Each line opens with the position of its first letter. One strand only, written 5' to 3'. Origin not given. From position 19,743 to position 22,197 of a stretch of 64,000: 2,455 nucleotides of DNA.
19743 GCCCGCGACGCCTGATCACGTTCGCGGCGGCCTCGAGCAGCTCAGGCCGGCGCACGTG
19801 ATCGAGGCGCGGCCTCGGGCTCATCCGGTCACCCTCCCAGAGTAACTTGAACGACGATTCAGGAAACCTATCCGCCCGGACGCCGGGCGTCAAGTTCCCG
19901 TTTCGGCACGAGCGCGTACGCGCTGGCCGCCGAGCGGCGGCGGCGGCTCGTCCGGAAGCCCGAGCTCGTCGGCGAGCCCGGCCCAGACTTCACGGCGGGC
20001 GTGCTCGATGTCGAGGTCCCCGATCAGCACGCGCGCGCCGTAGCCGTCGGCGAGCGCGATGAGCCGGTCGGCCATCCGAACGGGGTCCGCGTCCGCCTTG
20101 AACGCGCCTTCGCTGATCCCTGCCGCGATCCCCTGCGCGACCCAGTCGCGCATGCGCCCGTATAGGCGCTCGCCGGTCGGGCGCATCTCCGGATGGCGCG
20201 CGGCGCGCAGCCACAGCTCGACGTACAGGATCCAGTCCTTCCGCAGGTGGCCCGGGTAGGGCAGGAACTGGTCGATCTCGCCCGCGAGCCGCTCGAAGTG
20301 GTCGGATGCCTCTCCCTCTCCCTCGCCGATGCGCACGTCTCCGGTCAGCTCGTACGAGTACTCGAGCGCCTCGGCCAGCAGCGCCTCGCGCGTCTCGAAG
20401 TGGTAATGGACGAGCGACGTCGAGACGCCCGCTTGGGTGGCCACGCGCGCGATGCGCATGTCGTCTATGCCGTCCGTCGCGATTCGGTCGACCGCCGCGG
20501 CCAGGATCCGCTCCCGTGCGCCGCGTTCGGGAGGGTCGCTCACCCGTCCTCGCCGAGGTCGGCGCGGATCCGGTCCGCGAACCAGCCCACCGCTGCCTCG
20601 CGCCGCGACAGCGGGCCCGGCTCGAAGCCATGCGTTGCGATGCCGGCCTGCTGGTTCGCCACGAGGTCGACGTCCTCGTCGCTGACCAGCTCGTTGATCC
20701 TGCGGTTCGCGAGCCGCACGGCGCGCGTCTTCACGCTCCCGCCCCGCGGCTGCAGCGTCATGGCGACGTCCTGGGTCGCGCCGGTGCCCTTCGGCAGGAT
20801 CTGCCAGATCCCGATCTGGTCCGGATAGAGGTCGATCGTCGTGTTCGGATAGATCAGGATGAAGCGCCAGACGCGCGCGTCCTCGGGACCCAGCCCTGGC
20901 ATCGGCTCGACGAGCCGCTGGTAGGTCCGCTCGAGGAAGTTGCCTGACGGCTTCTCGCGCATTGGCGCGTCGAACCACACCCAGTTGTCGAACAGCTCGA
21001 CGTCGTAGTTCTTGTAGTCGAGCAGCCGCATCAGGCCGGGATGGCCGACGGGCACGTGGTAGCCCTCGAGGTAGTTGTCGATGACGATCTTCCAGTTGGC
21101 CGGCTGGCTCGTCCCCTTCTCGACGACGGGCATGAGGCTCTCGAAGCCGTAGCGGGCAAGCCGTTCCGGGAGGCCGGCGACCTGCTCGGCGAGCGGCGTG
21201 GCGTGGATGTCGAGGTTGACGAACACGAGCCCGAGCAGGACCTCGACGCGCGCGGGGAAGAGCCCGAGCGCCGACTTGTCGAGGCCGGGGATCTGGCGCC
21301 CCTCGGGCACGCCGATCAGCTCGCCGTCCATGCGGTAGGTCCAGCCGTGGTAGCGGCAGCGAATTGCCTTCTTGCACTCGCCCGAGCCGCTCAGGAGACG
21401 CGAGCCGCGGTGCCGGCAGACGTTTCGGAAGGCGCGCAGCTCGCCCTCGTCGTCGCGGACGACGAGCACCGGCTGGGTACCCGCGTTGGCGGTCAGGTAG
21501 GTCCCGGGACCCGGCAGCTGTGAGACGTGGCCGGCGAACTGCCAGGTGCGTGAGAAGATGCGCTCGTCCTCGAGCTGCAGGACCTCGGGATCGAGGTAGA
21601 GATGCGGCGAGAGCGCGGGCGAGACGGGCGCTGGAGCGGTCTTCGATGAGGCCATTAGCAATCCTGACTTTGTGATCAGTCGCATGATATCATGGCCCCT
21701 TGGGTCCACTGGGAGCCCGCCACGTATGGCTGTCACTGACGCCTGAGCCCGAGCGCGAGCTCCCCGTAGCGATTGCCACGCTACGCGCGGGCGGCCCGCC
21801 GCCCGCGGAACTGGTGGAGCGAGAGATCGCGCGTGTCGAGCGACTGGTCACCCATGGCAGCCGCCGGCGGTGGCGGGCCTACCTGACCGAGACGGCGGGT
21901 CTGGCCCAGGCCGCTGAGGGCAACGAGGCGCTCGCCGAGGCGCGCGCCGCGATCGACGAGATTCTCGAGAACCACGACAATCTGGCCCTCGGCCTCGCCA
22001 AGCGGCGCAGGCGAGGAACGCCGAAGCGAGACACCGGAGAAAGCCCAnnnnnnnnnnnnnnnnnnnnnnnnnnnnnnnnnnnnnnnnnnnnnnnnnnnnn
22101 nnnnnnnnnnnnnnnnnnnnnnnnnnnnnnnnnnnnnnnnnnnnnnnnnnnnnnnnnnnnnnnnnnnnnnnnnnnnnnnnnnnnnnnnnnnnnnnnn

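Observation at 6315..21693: One ~24-30 bp promoter/operator module occurs three times and links three amine/acyl-CoA transcription units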

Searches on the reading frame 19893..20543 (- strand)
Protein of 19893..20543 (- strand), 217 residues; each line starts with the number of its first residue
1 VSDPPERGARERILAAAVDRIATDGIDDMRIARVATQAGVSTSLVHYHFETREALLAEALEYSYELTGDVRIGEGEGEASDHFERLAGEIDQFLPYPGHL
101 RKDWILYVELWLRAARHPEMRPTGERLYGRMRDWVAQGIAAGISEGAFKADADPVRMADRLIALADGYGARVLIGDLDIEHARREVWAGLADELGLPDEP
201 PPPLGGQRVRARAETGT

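Call 14: search_protein_families(library=pfam, proteins=[window:19893-20543:-])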
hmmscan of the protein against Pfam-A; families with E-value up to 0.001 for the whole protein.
window:19893-20543:- (217 aa): 4 families
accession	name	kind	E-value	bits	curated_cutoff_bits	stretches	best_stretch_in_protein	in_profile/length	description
PF13977.11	TetR_C_6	-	1.3e-14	54.7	27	1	84-193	3-113/115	BetI-type transcriptional repressor, C-terminal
PF00440.29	TetR_N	-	6.9e-09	35.8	24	1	13-59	1-47/47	Bacterial regulatory proteins, tetR family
PF17940.6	TetR_C_31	-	3.7e-07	30.7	27.4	1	99-185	19-99/107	Tetracyclin repressor-like, C-terminal domain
PF16925.10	TetR_C_13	-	6.1e-05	23.8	27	1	115-172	36-93/109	Tetracyclin repressor-like, C-terminal domain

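Call 23: search_protein_families(library=ncbifam, proteins=[window:19893-20543:-], max_evalue=0.00001)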
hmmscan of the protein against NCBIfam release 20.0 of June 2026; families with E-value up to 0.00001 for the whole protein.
window:19893-20543:- (217 aa): 5 families
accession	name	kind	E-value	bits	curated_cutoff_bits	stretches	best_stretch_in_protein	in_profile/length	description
NF011572.0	PRK14996.1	equivalog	3.9e-11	43.2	144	1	10-169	10-163/192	TetR family transcriptional regulator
TIGR03384.1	betaine_BetI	equivalog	3e-09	36.8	201.3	1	10-88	10-87/189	choline-binding transcriptional repressor BetI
NF041196.1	ScbR_bind_reg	equivalog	1.1e-08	35.5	150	1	10-169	8-162/191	ScbR family autoregulator-binding transcription factor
NF001978.0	PRK00767.1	equivalog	1.7e-08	34.5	118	1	10-64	11-65/197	transcriptional regulator BetI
NF050111.1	TransRegSACE7040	equivalog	5.5e-06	26.4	250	0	10-60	3-53/186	SACE_7040 family transcriptional regulator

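Call 24: search_solved_structures(query=window:19893-20543:-, max_evalue=0.001)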
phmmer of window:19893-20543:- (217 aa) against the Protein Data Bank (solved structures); distinct sequences matched with E-value up to 0.001: 32.
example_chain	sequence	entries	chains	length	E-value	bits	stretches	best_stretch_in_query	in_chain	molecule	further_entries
4kwa_A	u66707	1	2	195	7.6e-26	94.5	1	5-184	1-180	Transcriptional regulator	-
4ich_A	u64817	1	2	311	1.1e-25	94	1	4-184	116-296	Transcriptional regulator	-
4jnn_A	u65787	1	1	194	2.3e-25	92.9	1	8-184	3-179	Transcriptional regulator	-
4nel_A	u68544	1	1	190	2.8e-25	92.6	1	9-184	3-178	Transcriptional regulator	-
2g3b_A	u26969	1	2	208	6.2e-12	49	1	10-188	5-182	putative TetR-family transcriptional regulator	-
3crj_A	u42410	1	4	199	3.6e-09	39.9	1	9-184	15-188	Transcription regulator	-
2dg8_A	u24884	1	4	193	2.1e-08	37.4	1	9-126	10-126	putative tetR-family transcriptional regulatory protein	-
8wp6_A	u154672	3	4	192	3.1e-08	36.9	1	9-169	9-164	TetR family transcriptional regulator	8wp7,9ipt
8z0c_A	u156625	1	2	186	3.7e-08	36.6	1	10-169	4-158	TetR family transcriptional regulator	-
3iuv_A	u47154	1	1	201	6.6e-08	35.8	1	5-188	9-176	uncharacterized TetR family protein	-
3hta_A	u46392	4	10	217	7e-08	35.7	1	5-187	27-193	EbrA repressor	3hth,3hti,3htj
2gfn_A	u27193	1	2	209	1.8e-07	34.4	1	9-175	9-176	HTH-type transcriptional regulator pksA related protein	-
4uds_A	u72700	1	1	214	6.6e-07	32.5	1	6-167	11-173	MBDR REGULATOR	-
2nx4_A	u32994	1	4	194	2.1e-06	30.9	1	10-166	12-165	Transcriptional regulator, TetR family protein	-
5vl9_A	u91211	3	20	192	5e-06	29.7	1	9-181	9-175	Regulatory protein TetR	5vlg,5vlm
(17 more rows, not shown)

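Call 37: find_homologous_proteins(query=window:19893-20543:-, max_evalue=1e-10)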
Query window:19893-20543:- (217 aa): 1577 proteins with E <= 1e-10 among 4682 candidates; the best 120 are listed.
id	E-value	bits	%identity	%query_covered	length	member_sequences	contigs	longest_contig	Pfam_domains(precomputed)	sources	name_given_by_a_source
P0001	2.3e-138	477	100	100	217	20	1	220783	PF17940.7,PF13977.12,PF00440.30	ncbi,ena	-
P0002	1.3e-122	426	88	100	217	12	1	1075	PF17940.7,PF13977.12,PF00440.30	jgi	jgi:AcrR family transcriptional regulator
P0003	2.2e-122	425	88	100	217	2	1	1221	PF17940.7,PF13977.12,PF00440.30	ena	-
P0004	1.1e-121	423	91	88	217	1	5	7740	PF17940.7,PF13977.12,PF00440.30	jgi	jgi:AcrR family transcriptional regulator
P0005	2.1e-118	412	87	99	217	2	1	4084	PF17940.7,PF13977.12,PF00440.30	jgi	-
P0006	1.0e-117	410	89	88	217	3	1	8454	PF17940.7,PF13977.12,PF00440.30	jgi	jgi:AcrR family transcriptional regulator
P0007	3.2e-117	408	90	88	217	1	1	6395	PF17940.7,PF13977.12,PF00440.30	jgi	jgi:AcrR family transcriptional regulator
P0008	3.5e-117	408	89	88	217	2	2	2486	PF17940.7,PF13977.12,PF00440.30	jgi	jgi:AcrR family transcriptional regulator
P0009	1.2e-116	406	86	99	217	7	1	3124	PF17940.7,PF13977.12,PF00440.30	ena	-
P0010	1.7e-116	406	87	99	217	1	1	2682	PF17940.7,PF13977.12,PF00440.30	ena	-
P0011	3.6e-116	405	86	99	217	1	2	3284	PF17940.7,PF13977.12,PF00440.30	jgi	jgi:AcrR family transcriptional regulator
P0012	7.8e-116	403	87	88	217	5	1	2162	PF17940.7,PF13977.12,PF00440.30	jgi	jgi:AcrR family transcriptional regulator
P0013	8.2e-116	403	86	99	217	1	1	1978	PF17940.7,PF13977.12,PF00440.30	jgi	jgi:AcrR family transcriptional regulator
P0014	1.3e-115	403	85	99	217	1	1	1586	PF17940.7,PF13977.12,PF00440.30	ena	-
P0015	1.4e-115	403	85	99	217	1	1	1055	PF17940.7,PF13977.12,PF00440.30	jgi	jgi:AcrR family transcriptional regulator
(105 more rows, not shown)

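Call 50: find_related_loci(query=A1, collection=metagenome_contigs, flank=6000)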
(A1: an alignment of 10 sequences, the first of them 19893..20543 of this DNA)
Query A1 (217 aa) in metagenome_contigs; peptide patterns used: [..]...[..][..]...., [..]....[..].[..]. (x = any residue, [..] = any of these).
600 stretches matched a pattern (row limit reached: there are more); 487 encode a relative of the query (tblastn E <= 1e-3); the best 80 are kept; 80 distinct loci.
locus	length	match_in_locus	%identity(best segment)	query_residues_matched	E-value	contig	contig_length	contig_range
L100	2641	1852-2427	85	1-192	9e-107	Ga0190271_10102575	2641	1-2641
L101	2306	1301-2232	83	1-192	8e-106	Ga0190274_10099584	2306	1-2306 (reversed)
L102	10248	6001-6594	73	6-204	6e-91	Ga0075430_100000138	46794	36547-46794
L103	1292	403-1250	73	6-204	6e-98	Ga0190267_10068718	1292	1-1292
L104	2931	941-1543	71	1-204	3e-91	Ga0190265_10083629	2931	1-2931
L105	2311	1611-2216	70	6-206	2e-91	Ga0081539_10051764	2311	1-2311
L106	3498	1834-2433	71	6-204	6e-89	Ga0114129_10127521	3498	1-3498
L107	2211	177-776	71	6-204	9e-91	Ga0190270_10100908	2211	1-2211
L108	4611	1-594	70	14-210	3e-87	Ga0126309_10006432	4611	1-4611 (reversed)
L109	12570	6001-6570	72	6-196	5e-86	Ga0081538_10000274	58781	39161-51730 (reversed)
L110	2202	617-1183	69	8-196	8e-88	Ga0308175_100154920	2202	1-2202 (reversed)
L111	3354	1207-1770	71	8-195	8e-85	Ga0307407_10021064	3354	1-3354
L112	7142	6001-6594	69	4-202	3e-84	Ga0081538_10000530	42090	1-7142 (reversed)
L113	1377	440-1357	67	1-204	1e-89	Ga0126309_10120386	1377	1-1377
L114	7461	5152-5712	71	8-194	2e-83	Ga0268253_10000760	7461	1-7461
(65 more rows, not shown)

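Call 79: predict_structure(alignment_id=A1)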
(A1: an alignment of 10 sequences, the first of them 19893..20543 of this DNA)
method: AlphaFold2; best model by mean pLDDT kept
length: 217 residues; sequences in the alignment: 10
mean_pLDDT: 84.7   pTM: 0.74
mean pLDDT of the five models: 84.7, 84.0, 83.7, 82.9, 82.7
residues with pLDDT >= 90: 113; 70-90: 70; 50-70: 24; < 50: 10
segments of 3 or more residues with pLDDT < 50: 212-217
pLDDT, mean of each block of 10 residues (from residue 1): 66 93 84 95 94 87 74 59 92 83 80 80 86 93 97 97 94 93 97 96 65 46
secondary structure, 60 per line:
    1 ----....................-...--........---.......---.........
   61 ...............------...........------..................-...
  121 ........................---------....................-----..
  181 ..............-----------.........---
elements in order: H5-24 H31-38 H42-48 H52-75 H82-92 H99-116 H118-144 H154-173 H179-194 H206-214

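Call 81: fold_search(model_id=the predicted structure, library=pdb)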
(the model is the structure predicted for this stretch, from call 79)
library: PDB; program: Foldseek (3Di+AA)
matches with E <= 10: 857; with E <= 0.001: 299
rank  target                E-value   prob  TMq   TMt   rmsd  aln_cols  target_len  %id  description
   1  4ich_B                1.4e-09  1.00  0.74  0.83   2.6       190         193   33  Crystal structure of a putative TetR family transcriptional regulator from Saccharomonospora viridis DSM 43017 (released 2013-01-02)
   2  4nel                  3.5e-09  1.00  0.75  0.84   2.5       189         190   33  Crystal structure of a putative transcriptional regulator from Saccharomonospora viridis in complex with N,N-dimethylmet (released 2013-12-04)
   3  4ich_A                3.7e-09  1.00  0.76  0.84   2.5       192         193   32  Crystal structure of a putative TetR family transcriptional regulator from Saccharomonospora viridis DSM 43017 (released 2013-01-02)
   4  4kwa_B                3.8e-09  1.00  0.74  0.82   2.7       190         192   33  Crystal structure of a putative transcriptional regulator from Saccharomonospora viridis in complex with choline (released 2013-06-12)
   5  4jnn                  4.8e-09  1.00  0.74  0.83   2.6       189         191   33  Crystal structure of a putative transcriptional regulator from Saccharomonospora viridis in complex with benzamidine (released 2013-04-10)
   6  2g3b_A                7.9e-08  1.00  0.77  0.88   2.4       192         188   28  Crystal structure of putative TetR-family transcriptional regulator from Rhodococcus sp. (released 2006-03-14)
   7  8wp6                  8.6e-08  1.00  0.70  0.81   3.1       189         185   28  Crystal structure of a TetR family regulator AmvR from Acinetobacter baumannii (APO FORM) (released 2025-04-16)
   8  5vl9_A                1.6e-07  1.00  0.75  0.84   2.6       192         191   24  Crystal structure of EilR in complex with eilO DNA element (released 2018-06-27)
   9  8wp7                  2.0e-07  1.00  0.70  0.81   3.1       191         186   27  Crystal structure of a TetR family regulator AmvR from Acinetobacter baumannii with spermidine bound (released 2025-04-16)
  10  2g3b_B                2.2e-07  1.00  0.72  0.82   2.9       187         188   28  Crystal structure of putative TetR-family transcriptional regulator from Rhodococcus sp. (released 2006-03-14)
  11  5vl9_D                3.0e-07  1.00  0.77  0.87   2.4       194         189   23  Crystal structure of EilR in complex with eilO DNA element (released 2018-06-27)
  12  9ipt_B                3.8e-07  1.00  0.71  0.81   3.0       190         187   27  Crystal structure of a TetR family regulator AmvR from Acinetobacter baumannii with spermidine bound (released 2025-07-16)
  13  2gfn_B                4.8e-07  1.00  0.71  0.78   3.0       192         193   23  Crystal structure of HTH-type transcriptional regulator pksA related protein from Rhodococcus sp. RHA1 (released 2006-04-25)
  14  2gfn_A                5.3e-07  1.00  0.69  0.77   3.7       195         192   22  Crystal structure of HTH-type transcriptional regulator pksA related protein from Rhodococcus sp. RHA1 (released 2006-04-25)
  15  5vl9_B                5.5e-07  1.00  0.76  0.87   2.2       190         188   24  Crystal structure of EilR in complex with eilO DNA element (released 2018-06-27)
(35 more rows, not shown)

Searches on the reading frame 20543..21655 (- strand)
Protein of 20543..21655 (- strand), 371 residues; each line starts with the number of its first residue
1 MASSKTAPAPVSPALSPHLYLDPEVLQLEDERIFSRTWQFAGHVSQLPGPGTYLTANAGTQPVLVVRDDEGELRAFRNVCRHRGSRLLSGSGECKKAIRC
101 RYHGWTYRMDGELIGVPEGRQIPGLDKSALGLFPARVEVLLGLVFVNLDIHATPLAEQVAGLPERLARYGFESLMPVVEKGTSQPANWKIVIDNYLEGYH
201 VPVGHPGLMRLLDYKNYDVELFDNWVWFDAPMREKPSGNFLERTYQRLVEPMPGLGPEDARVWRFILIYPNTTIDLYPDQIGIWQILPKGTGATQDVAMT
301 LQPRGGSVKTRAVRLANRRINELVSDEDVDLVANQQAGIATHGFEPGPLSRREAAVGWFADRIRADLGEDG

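Call 13: search_protein_families(library=pfam, proteins=[window:20543-21655:-])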
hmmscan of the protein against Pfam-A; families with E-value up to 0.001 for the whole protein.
window:20543-21655:- (371 aa): 2 families
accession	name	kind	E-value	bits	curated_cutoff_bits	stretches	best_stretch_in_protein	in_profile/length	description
PF00848.25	Ring_hydroxyl_A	-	2.7e-30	106.3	24.9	1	184-365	14-204/208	Ring hydroxylating alpha subunit (catalytic domain)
PF00355.32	Rieske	-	7.9e-21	74.2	20.3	1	37-122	1-84/88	Rieske [2Fe-2S] domain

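Call 23: search_protein_families(library=ncbifam, proteins=[window:20543-21655:-], max_evalue=0.00001)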
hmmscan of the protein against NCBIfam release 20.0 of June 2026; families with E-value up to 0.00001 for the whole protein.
window:20543-21655:- (371 aa): 6 families
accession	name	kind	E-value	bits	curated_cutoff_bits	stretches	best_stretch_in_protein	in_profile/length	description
NF058607.1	GlBtMonoOxGbcA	equivalog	3.4e-47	160.8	670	1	15-213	33-231/420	glycine betaine monooxygenase oxygenase subunit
NF042946.1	3PPDioc_HcaE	equivalog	2.1e-34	119.3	830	1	15-216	16-225/450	3-phenylpropionate/cinnamic acid dioxygenase subunit alpha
TIGR03228.1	anthran_1_2_A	equivalog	6e-31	107.6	671.9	1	18-205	19-213/438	anthranilate 1,2-dioxygenase large subunit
TIGR03229.1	benzo_1_2_benA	equivalog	6.8e-23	81.2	780.95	1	18-205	19-215/433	benzoate 1,2-dioxygenase large subunit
NF041684.1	ant_diox_AndAc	equivalog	3.1e-21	75.5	750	1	20-205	28-222/418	anthranilate 1,2-dioxygenase large subunit AndAc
NF052579.1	BetMthstMoxSdmAMthl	equivalog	4.7e-07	29.1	600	1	60-116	39-94/351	4beta-methylsterol monooxygenase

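Call 25: search_solved_structures(query=window:20543-21655:-, max_evalue=0.00001)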
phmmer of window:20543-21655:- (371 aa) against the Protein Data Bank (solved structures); distinct sequences matched with E-value up to 0.00001: 39.
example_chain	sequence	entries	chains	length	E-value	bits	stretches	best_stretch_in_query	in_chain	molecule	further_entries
6y9c_A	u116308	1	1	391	1.6e-43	152.3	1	19-226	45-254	Carnitine monooxygenase oxygenase subunit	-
6y8j_A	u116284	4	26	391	2.1e-43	151.9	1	19-226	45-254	Carnitine monooxygenase oxygenase subunit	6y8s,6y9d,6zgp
1uli_A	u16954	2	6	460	7.3e-35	123.8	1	14-201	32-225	biphenyl dioxygenase large subunit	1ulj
3vca_A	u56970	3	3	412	8.2e-34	120.3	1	16-211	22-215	Ring-hydroxylating dioxygenase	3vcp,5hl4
4qup_A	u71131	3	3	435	1e-33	120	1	16-211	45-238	Monoxygenase; demethylase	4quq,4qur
3en1_A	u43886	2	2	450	3.9e-32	114.8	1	15-201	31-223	Benzene 1,2-dioxygenase subunit alpha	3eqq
8k0a_A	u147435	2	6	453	6.5e-32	114.1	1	15-216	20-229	3-phenylpropionate/cinnamic acid dioxygenase subunit alpha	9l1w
3gzx_A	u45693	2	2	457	2.5e-30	108.9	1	15-197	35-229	Biphenyl dioxygenase subunit alpha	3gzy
3n0q_A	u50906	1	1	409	1.1e-29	106.8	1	13-211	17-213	Putative aromatic-ring hydroxylating dioxygenase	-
4hjl_A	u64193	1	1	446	1.3e-29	106.5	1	19-210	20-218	Naphthalene 1,2-dioxygenase subunit alpha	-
2hmj_A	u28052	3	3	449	1.3e-29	106.5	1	19-210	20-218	Naphthalene 1,2-dioxygenase alpha subunit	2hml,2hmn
1eg9_A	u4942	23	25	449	1.3e-29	106.5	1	19-210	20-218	PROTEIN (NAPHTHALENE 1,2-DIOXYGENASE ALPHA SUBUNIT) | NAPHTHALENE 1,2-DIOXYGENASE | NAPHTHALENE 1,2-DIOXYGENASE ALPHA SUBUNIT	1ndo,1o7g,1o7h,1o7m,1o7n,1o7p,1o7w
5xbp_A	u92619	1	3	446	2.6e-29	105.5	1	19-211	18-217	3NT oxygenase alpha subunit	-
2bmo_A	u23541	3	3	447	2.9e-29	105.4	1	20-210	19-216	OXYGENASE-ALPHA NBDO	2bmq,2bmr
9jp5_A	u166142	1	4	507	1.4e-28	103.1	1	16-214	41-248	Phthalate 3,4-dioxygenase alpha subunit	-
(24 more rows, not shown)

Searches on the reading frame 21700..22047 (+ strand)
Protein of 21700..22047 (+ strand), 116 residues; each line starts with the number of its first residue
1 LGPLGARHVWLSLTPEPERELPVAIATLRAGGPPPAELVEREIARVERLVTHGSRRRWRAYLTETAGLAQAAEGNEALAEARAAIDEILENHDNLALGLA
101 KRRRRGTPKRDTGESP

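Call 13: search_protein_families(library=pfam, proteins=[window:21700-22047:+])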
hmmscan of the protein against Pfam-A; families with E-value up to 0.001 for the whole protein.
window:21700-22047:+ (116 aa): 0 families

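Call 23: search_protein_families(library=ncbifam, proteins=[window:21700-22047:+], max_evalue=0.00001)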
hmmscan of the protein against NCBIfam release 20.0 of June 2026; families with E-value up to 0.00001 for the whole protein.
window:21700-22047:+ (116 aa): 0 families

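Call 65: search_solved_structures(query=window:21700-22047:+, max_evalue=1)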
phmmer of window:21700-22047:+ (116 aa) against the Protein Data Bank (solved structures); distinct sequences matched with E-value up to 1: 1.
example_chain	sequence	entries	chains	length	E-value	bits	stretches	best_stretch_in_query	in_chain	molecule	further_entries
6zj3_SK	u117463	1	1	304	0.73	13.6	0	30-70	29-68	Ribosomal protein eS8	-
